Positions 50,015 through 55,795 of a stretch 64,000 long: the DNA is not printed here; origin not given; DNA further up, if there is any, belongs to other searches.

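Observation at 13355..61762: Single uninterrupted 48.4-kb ORF encoding a protein of about 16,100 aa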

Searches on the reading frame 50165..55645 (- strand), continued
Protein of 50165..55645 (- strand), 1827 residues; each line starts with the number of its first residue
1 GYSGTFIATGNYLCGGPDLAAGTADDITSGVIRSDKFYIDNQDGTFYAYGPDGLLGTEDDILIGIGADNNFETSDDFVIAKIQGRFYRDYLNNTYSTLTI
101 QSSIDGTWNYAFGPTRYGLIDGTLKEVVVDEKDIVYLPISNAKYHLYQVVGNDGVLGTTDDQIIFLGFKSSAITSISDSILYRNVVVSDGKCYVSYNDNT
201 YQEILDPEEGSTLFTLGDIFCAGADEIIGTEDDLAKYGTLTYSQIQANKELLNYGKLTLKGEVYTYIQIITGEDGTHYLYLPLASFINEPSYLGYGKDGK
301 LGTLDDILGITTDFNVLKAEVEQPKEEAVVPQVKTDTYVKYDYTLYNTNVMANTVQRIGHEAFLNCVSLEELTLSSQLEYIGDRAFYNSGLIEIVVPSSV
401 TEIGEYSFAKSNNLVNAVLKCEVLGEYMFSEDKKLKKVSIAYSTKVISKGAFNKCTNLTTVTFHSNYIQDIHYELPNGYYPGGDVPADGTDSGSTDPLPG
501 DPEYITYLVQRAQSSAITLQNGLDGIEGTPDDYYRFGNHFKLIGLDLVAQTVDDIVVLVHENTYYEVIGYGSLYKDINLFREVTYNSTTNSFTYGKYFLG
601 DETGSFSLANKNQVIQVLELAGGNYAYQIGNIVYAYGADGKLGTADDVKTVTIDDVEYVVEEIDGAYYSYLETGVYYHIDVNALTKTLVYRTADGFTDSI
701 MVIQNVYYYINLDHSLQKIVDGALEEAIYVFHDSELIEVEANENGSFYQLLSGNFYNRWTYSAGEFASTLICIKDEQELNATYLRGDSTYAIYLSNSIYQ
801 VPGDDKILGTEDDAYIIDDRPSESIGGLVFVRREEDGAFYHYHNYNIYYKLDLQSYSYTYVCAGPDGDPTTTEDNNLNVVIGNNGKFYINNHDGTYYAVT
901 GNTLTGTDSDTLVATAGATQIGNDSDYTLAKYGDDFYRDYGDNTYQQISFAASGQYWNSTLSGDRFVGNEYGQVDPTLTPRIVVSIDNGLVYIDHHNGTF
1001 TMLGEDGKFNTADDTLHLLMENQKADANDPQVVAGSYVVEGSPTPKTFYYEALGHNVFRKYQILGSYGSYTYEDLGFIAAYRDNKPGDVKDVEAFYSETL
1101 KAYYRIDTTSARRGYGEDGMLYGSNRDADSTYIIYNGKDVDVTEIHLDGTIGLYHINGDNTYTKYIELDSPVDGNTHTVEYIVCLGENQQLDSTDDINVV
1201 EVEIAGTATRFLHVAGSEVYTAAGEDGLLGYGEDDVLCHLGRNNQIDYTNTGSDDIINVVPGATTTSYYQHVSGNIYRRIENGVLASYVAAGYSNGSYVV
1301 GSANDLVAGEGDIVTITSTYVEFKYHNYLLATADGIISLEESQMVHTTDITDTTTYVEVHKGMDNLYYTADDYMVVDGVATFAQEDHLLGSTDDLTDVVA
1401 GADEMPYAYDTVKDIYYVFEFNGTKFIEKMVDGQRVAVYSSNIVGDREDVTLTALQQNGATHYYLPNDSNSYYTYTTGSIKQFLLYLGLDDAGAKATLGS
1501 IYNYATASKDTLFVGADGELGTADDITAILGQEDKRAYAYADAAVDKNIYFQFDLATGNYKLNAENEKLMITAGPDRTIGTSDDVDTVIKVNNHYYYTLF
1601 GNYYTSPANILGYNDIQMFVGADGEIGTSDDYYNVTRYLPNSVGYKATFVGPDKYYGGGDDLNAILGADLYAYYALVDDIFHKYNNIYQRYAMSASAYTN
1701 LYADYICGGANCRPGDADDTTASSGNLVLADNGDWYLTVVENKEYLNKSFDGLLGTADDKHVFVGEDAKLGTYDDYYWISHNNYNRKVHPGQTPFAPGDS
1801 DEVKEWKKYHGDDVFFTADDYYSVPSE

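Call 32: find_homologous_proteins(query=window:50165-55645:-, max_evalue=0.001)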
Query window:50165-55645:- (1827 aa): 331 proteins with E <= 0.001 among 8000 candidates; the best 120 are listed.
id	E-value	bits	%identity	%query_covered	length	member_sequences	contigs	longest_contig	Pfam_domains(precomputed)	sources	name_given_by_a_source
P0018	1.9e-150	521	57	13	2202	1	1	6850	PF13306.13,PF12799.14,PF13855.13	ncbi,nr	ncbi:MAG: leucine-rich repeat domain-containing protein, partial [Anaeroplasmataceae bacterium]|nr:l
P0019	1.7e-132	462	30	29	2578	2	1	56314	PF13306.13,PF12799.14,PF13855.13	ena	-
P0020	3.0e-101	358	36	6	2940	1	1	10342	PF09479.17,PF13306.13,PF18998.7,PF13855.13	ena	-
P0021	1.2e-93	333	36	6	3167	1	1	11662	PF09479.17,PF13306.13,PF18998.7,PF03781.23,PF13855.13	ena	-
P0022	2.1e-87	312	35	6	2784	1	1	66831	PF13306.13,PF13855.13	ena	-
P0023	4.1e-84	301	34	6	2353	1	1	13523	PF13306.13,PF13855.13,PF23952.2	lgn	-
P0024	4.7e-77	278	36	7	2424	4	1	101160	PF23622.2,PF13306.13,PF18998.7,PF12799.14,PF13855.13,PF23952.2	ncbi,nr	ncbi:MAG: leucine-rich repeat domain-containing protein, partial [Bacteroidales bacterium]|nr:leucin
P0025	8.9e-76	274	35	6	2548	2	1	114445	PF13306.13,PF13855.13,PF23952.2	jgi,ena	-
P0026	7.5e-74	267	34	10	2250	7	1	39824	PF13306.13,PF00404.25,PF07523.19,PF13855.13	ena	-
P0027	1.2e-70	257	34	7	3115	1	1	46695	PF09479.17,PF13306.13,PF12799.14,PF13855.13,PF23952.2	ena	-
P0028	1.8e-69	253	28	10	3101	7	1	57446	PF09479.17,PF13306.13,PF13855.13,PF23952.2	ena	-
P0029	2.6e-65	239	34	6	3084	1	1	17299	PF09479.17,PF13306.13,PF00404.25,PF13855.13,PF00082.28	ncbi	-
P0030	3.0e-64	236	27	13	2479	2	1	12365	PF13306.13,PF22136.3,PF13855.13,PF23952.2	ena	-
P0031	1.3e-63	233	32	6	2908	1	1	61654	PF13306.13,PF13855.13,PF23952.2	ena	-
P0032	1.4e-63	233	35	6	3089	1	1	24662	PF09479.17,PF13306.13,PF12799.14,PF13855.13,PF00082.28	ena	-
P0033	6.2e-63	231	37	7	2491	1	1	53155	PF13306.13,PF12799.14,PF13855.13,PF23952.2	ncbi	-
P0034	1.5e-62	230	33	8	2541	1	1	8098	PF13306.13,PF12799.14,PF13855.13,PF23952.2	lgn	-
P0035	2.7e-62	229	33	8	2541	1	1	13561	PF13306.13,PF12799.14,PF13855.13,PF23952.2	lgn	-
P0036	3.1e-62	229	32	8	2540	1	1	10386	PF13306.13,PF12799.14,PF13855.13,PF23952.2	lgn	-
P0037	3.6e-62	229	36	10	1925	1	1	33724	PF13306.13,PF00404.25,PF07523.19,PF13855.13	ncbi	-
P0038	4.0e-62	229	30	6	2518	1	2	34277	PF13306.13,PF12799.14,PF23247.2,PF13855.13,PF23952.2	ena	-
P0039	8.7e-62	227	33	8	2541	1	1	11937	PF13306.13,PF12799.14,PF13855.13,PF23952.2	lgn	-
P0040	2.4e-61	226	33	8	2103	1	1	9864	PF13306.13,PF12799.14,PF13855.13,PF23952.2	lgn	-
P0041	5.2e-61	225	36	6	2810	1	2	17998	PF13306.13,PF13620.13,PF13855.13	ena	-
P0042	5.7e-61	225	33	8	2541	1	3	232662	PF13306.13,PF12799.14,PF13855.13,PF23952.2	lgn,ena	-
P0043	1.2e-60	224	36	7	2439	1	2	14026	PF13306.13,PF12799.14,PF13855.13,PF23952.2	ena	-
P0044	1.4e-60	223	33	8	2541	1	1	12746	PF13306.13,PF12799.14,PF13855.13,PF23952.2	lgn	-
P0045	1.5e-60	223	33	8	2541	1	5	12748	PF13306.13,PF12799.14,PF13855.13,PF23952.2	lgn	-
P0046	2.2e-60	223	33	8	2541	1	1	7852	PF13306.13,PF12799.14,PF13855.13,PF23952.2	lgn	-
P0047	2.3e-60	223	33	8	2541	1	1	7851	PF13306.13,PF12799.14,PF13855.13,PF23952.2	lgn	-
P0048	2.3e-60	223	33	8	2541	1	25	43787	PF13306.13,PF12799.14,PF13855.13,PF23952.2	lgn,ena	-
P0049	2.7e-60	222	28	8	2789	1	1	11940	PF13306.13,PF13620.13,PF02368.25,PF13855.13,PF22904.4,PF23952.2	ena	-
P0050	4.9e-60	222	33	8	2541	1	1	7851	PF13306.13,PF12799.14,PF13855.13,PF23952.2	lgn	-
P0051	5.2e-60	222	33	8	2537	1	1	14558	PF13306.13,PF12799.14,PF13855.13,PF23952.2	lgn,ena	-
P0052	5.3e-60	222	32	8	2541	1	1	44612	PF13306.13,PF12799.14,PF13855.13,PF23952.2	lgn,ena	-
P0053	1.4e-59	220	34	6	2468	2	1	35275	PF09479.17,PF13306.13,PF18998.7,PF12799.14,PF02368.25,PF13855.13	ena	-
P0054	1.5e-59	220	30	7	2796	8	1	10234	PF13306.13,PF22359.3,PF00395.26,PF02368.25,PF13855.13,PF26918.1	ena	-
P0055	6.1e-59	218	32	8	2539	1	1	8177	PF13306.13,PF12799.14,PF13855.13,PF23952.2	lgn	-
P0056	9.1e-59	217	33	8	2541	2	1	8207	PF13306.13,PF12799.14,PF13855.13,PF23952.2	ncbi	-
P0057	9.9e-59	217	33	8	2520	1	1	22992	PF13306.13,PF12799.14,PF13855.13,PF23952.2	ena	-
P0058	4.3e-58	215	34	10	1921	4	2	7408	PF13306.13,PF00404.25,PF07523.19,PF13855.13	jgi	-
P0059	1.9e-56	210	34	6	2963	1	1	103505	PF13306.13,PF04650.23,PF13855.13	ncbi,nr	ncbi:TPA: leucine-rich repeat protein [Streptococcus suis]|nr:leucine-rich repeat protein [Streptoco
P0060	3.8e-56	209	32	6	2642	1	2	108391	PF09479.17,PF13306.13,PF13855.13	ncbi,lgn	-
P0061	7.9e-56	208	33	8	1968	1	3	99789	PF13306.13,PF12799.14,PF13855.13,PF23952.2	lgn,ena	-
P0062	1.0e-55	207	30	8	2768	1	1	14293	PF13306.13,PF26182.1,PF00395.26,PF02368.25,PF13855.13,PF26918.1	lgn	-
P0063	5.7e-55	205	31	12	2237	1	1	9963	PF13306.13,PF12799.14,PF13855.13,PF23952.2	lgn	-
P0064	6.6e-55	205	34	6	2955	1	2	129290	PF13306.13,PF04650.23,PF13855.13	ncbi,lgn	ncbi:TPA: leucine-rich repeat protein [Streptococcus suis]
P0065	7.0e-55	205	38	6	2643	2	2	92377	PF09479.17,PF13306.13,PF12799.14,PF13855.13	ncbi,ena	-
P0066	3.4e-54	202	31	8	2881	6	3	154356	PF09479.17,PF13306.13,PF18998.7,PF12799.14,PF13855.13,PF23952.2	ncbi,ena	-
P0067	1.4e-53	200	35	6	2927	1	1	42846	PF13306.13,PF04650.23,PF11187.15,PF13855.13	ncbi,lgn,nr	ncbi:leucine-rich repeat protein [Streptococcus suis]|nr:leucine-rich repeat protein [Streptococcus 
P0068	6.1e-53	198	34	6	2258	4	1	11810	PF13306.13,PF12799.14,PF13855.13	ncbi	ncbi:MAG: leucine-rich repeat protein [Christensenellales bacterium]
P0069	9.1e-53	198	33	7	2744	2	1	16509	PF13306.13,PF18962.8,PF18998.7,PF12799.14,PF13855.13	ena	-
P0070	1.2e-52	197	32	6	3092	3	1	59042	PF15534.12,PF09479.17,PF13306.13,PF04650.23,PF11187.15,PF13855.13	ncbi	ncbi:leucine-rich repeat protein [Streptococcus suis]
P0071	1.3e-52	197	37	6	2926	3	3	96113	PF09479.17,PF13306.13,PF13855.13,PF23952.2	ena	-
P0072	2.0e-52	196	34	6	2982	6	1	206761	PF01764.32,PF13306.13,PF04650.23,PF11187.15,PF13855.13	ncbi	ncbi:TPA: leucine-rich repeat protein [Streptococcus suis]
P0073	5.5e-52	195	28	10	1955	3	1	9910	PF13306.13,PF13855.13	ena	-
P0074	1.4e-51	194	36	6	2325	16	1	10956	PF09479.17,PF13306.13,PF07523.19,PF12799.14,PF13855.13,PF01841.26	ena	-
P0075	2.6e-51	193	31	9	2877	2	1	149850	PF13306.13,PF04650.23,PF11187.15,PF13855.13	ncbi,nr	ncbi:leucine-rich repeat protein [Streptococcus suis]|nr:leucine-rich repeat protein [Streptococcus 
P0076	3.3e-51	192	29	6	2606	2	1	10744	PF13306.13,PF26182.1,PF18998.7,PF22359.3,PF00395.26,PF02368.25,PF13855.13,PF26918.1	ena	-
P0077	3.4e-51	192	29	7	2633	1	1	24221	PF09479.17,PF13306.13,PF13855.13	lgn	-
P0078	4.0e-51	192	34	6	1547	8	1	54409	PF09479.17,PF13306.13,PF13855.13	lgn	-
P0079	4.1e-51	192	31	7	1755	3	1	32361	PF13306.13,PF12799.14,PF13855.13,PF23952.2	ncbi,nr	ncbi:MAG: leucine-rich repeat domain-containing protein [Kiritimatiellae bacterium]|nr:leucine-rich 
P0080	4.5e-51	192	32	9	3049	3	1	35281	PF13306.13,PF04650.23,PF11187.15,PF13855.13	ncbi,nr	ncbi:leucine-rich repeat protein [Streptococcus suis]|nr:leucine-rich repeat protein [Streptococcus 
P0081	5.3e-51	192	29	7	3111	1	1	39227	PF09479.17,PF13306.13,PF05725.19,PF13855.13,PF00082.28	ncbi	-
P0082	6.5e-51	191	34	6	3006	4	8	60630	PF15534.12,PF13306.13,PF06028.18,PF04650.23,PF11187.15,PF13855.13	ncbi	ncbi:TPA: leucine-rich repeat protein [Streptococcus suis]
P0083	1.0e-50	191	34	6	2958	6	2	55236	PF00326.28,PF13306.13,PF04650.23,PF11187.15,PF13855.13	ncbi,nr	ncbi:TPA: leucine-rich repeat protein [Streptococcus suis]|nr:leucine-rich repeat protein [Streptoco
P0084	1.0e-50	191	28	7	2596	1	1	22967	PF13306.13,PF26182.1,PF21461.4,PF18998.7,PF22359.3,PF00395.26,PF02368.25,PF13855.13,PF26918.1,PF23952.2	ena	-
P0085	1.2e-50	191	33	6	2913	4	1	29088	PF00326.28,PF13306.13,PF04650.23,PF26363.2,PF11187.15,PF13855.13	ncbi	ncbi:TPA: leucine-rich repeat protein [Streptococcus suis]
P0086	1.3e-50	190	26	8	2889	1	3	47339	PF01764.32,PF13306.13,PF04650.23,PF07501.18,PF11187.15,PF13855.13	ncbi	ncbi:TPA: leucine-rich repeat protein [Streptococcus suis]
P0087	2.0e-50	190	31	9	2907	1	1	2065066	PF13306.13,PF04650.23,PF13855.13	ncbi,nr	ncbi:hypothetical protein SUT503_18250 [Streptococcus parasuis]|nr:hypothetical protein SUT503_18250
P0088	4.3e-50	189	29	9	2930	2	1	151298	PF13306.13,PF04650.23,PF13855.13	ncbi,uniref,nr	ncbi:leucine-rich repeat protein [Streptococcus suis]|uniref:leucine-rich repeat protein n=1 Tax=Str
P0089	7.9e-50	188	33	7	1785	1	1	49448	PF13306.13,PF12799.14,PF13855.13,PF23952.2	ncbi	-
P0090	8.7e-50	188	32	9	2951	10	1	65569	PF13306.13,PF04650.23,PF05725.19,PF13855.13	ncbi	ncbi:TPA: leucine-rich repeat protein [Streptococcus suis]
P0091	9.0e-50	188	37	6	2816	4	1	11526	PF09479.17,PF13306.13,PF12799.14,PF13855.13,PF23952.2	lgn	-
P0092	1.1e-49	187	40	7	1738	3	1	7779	PF13306.13,PF05725.19,PF13855.13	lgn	-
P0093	1.2e-49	187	29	6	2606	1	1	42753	PF13306.13,PF26182.1,PF18998.7,PF22359.3,PF00395.26,PF02368.25,PF13855.13,PF26918.1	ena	-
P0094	1.9e-49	187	45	6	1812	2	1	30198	PF13306.13,PF19910.6,PF12799.14,PF02368.25,PF13855.13,PF26918.1,PF23952.2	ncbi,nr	ncbi:MAG: leucine-rich repeat protein [Muribaculaceae bacterium]|nr:leucine-rich repeat protein [Mur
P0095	3.7e-49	186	38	7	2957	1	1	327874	PF13306.13,PF00404.25,PF09084.17,PF12799.14,PF16868.11,PF12974.13,PF13855.13,PF23952.2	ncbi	-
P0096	5.6e-49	185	33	7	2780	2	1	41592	PF09479.17,PF13306.13,PF13855.13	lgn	-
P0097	6.4e-49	185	34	8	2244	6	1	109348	PF13306.13,PF12799.14,PF13855.13,PF23952.2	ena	-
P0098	6.6e-49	185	30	6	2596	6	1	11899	PF13306.13,PF26182.1,PF18998.7,PF22359.3,PF00395.26,PF02368.25,PF13855.13,PF26918.1,PF23952.2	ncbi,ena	-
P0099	1.0e-48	184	32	9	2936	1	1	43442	PF01764.32,PF13306.13,PF04650.23,PF11187.15,PF13855.13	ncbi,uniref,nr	ncbi:leucine-rich repeat protein [Streptococcus suis]|uniref:leucine-rich repeat protein n=1 Tax=Str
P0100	1.2e-48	184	38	6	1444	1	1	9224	PF13306.13,PF12799.14,PF13855.13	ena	-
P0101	1.7e-48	183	36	7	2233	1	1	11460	PF13306.13,PF13855.13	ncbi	-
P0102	3.2e-48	182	30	9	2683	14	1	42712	PF09479.17,PF13306.13,PF12799.14,PF13855.13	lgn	-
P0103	4.6e-48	182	31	6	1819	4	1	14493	PF13306.13,PF12799.14,PF13855.13,PF00041.28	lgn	-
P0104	1.3e-47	180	27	7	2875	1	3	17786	PF07714.24,PF00069.32,PF13306.13,PF00659.25,PF13855.13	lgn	-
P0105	8.5e-47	178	28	10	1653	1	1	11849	PF13306.13,PF12799.14,PF13855.13,PF23952.2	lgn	-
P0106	1.2e-46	177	33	7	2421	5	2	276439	PF13306.13,PF13855.13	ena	-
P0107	1.6e-46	177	25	9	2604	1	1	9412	PF13306.13,PF22359.3,PF00395.26,PF02368.25,PF13855.13,PF26918.1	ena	-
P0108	1.8e-46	177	32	7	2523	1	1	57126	PF13306.13,PF12799.14,PF13855.13,PF23952.2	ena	-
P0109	7.3e-46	175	33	6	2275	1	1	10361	PF09479.17,PF13306.13,PF18998.7,PF13855.13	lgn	-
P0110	1.2e-45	174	36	6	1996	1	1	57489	PF13306.13,PF13855.13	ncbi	-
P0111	1.4e-45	174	33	7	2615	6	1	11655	PF09479.17,PF13306.13,PF18998.7,PF13855.13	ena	-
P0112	3.6e-45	172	31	8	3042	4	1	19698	PF09479.17,PF13306.13,PF13855.13,PF23952.2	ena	-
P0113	5.3e-45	172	32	6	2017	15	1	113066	PF13306.13,PF00404.25,PF13855.13,PF23952.2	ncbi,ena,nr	ncbi:MAG: leucine-rich repeat protein [Bacteroidaceae bacterium]|nr:leucine-rich repeat protein [Bac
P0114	1.2e-44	171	29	6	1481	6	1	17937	PF13306.13,PF12799.14,PF13855.13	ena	-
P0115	4.4e-44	169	32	6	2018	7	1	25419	PF13306.13,PF00404.25,PF13855.13,PF23952.2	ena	-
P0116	1.9e-43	167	37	6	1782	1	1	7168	PF13306.13,PF12799.14,PF13855.13,PF00041.28,PF23952.2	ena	-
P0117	2.6e-43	166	34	6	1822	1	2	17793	PF13306.13,PF07210.19,PF17802.8,PF23193.2,PF13620.13,PF13855.13,PF17210.10,PF17936.8,PF13715.13,PF11974.15,PF09430.17,PF22904.4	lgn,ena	-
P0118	2.7e-43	166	36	6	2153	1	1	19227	PF13306.13,PF18998.7,PF13855.13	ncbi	-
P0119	7.4e-43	165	34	6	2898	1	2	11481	PF09479.17,PF13306.13,PF13855.13,PF23952.2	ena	-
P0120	8.0e-42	161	32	6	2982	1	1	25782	PF09479.17,PF13306.13,PF13855.13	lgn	-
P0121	8.3e-42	161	34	6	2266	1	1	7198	PF13306.13,PF05725.19,PF13855.13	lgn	-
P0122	2.3e-41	160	34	6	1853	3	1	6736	PF13306.13,PF00404.25,PF13855.13,PF23952.2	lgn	-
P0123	5.4e-41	158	42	6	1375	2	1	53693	PF13306.13,PF13855.13,PF23952.2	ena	-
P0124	6.0e-41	158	39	5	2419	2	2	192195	PF13306.13,PF12799.14,PF13855.13,PF23952.2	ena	-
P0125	2.6e-40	156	36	6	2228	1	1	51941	PF13306.13,PF00404.25,PF12799.14,PF13855.13,PF23952.2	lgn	-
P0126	3.6e-40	156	26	11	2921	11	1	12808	PF09479.17,PF13306.13,PF12799.14,PF13855.13,PF23952.2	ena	-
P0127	6.1e-40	155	34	6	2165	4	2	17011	PF13306.13,PF13855.13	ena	-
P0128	1.7e-39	154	31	6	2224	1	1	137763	PF09479.17,PF13306.13,PF12799.14,PF13855.13,PF23952.2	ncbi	-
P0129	4.9e-39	152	31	9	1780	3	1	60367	PF13306.13,PF17802.8,PF05725.19,PF23193.2,PF13620.13,PF13855.13,PF17210.10,PF13715.13,PF11974.15,PF18962.8,PF12799.14,PF22904.4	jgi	-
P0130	4.9e-39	152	38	6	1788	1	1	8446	PF13306.13,PF00404.25,PF12799.14,PF13855.13,PF23952.2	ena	-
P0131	9.7e-39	151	35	7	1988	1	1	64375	PF13306.13,PF12799.14,PF13855.13,PF23952.2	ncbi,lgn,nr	ncbi:MAG: leucine-rich repeat domain-containing protein [Clostridiales bacterium]|nr:leucine-rich re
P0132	1.7e-38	150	36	6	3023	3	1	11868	PF09479.17,PF13306.13,PF13855.13,PF23952.2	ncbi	-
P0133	2.7e-38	150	29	8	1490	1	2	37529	PF13306.13,PF13855.13,PF23952.2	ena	-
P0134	3.1e-38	149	34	6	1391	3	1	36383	PF13306.13,PF13855.13,PF23952.2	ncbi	-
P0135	3.7e-38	149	33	6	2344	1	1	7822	PF13306.13,PF18962.8,PF13855.13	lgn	-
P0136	4.2e-38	149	34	7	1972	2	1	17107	PF09479.17,PF13306.13,PF26182.1,PF22359.3,PF02368.25,PF13855.13,PF26918.1,PF23952.2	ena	-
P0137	1.2e-37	147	31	7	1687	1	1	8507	PF13306.13,PF12799.14,PF13855.13,PF23952.2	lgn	-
